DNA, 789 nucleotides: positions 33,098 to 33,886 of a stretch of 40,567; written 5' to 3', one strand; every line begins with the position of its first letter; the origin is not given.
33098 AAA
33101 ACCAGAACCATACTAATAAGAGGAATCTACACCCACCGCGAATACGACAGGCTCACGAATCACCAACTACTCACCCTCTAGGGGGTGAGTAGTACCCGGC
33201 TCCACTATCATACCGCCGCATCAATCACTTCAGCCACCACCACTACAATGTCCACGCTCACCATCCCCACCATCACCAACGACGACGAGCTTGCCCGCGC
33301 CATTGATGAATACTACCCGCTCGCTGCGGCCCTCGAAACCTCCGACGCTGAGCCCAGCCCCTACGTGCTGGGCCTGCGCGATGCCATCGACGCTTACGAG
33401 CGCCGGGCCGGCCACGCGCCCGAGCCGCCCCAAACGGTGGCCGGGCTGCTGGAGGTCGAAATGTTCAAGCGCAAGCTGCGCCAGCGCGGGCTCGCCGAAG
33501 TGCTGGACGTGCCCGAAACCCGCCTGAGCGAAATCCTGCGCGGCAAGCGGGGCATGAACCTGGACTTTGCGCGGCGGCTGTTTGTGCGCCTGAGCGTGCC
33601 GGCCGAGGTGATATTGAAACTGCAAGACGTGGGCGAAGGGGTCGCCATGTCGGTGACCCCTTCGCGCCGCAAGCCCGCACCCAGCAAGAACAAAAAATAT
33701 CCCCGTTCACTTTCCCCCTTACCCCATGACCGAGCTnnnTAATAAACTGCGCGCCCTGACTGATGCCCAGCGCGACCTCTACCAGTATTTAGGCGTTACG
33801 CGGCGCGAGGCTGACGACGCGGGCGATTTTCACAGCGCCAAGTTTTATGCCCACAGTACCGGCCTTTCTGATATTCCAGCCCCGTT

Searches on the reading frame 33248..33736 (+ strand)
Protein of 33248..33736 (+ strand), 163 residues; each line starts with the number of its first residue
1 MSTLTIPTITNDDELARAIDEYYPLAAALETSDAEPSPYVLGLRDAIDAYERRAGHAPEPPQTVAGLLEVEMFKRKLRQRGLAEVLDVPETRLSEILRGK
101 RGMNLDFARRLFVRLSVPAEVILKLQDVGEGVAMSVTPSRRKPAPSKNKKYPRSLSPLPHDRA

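Call 83: search_protein_families(library=phrogs, proteins=[window:33248-33736:+], max_evalue=0.001)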
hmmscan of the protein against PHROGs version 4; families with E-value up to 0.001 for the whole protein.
window:33248-33736:+ (163 aa): 3 families
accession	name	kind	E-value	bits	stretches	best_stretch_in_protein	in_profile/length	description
phrog_1373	-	transcription regulation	5.6e-10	40.4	1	6-136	3-136/166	transcriptional regulator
phrog_1468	-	transcription regulation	4e-05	24.1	1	71-102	15-46/67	transcriptional repressor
phrog_1381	-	moron, auxiliary metabolic gene and host takeover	0.0009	19.6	0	61-127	10-77/264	plasmid antitoxin with HTH domain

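Call 84: search_protein_families(library=pfam, proteins=[window:33248-33736:+], max_evalue=0.001)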
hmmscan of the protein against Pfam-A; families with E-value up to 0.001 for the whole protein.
window:33248-33736:+ (163 aa): 1 family
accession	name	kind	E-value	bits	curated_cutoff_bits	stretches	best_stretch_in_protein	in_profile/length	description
PF01381.28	HTH_3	-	0.00097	19.6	23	0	74-118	7-51/55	Helix-turn-helix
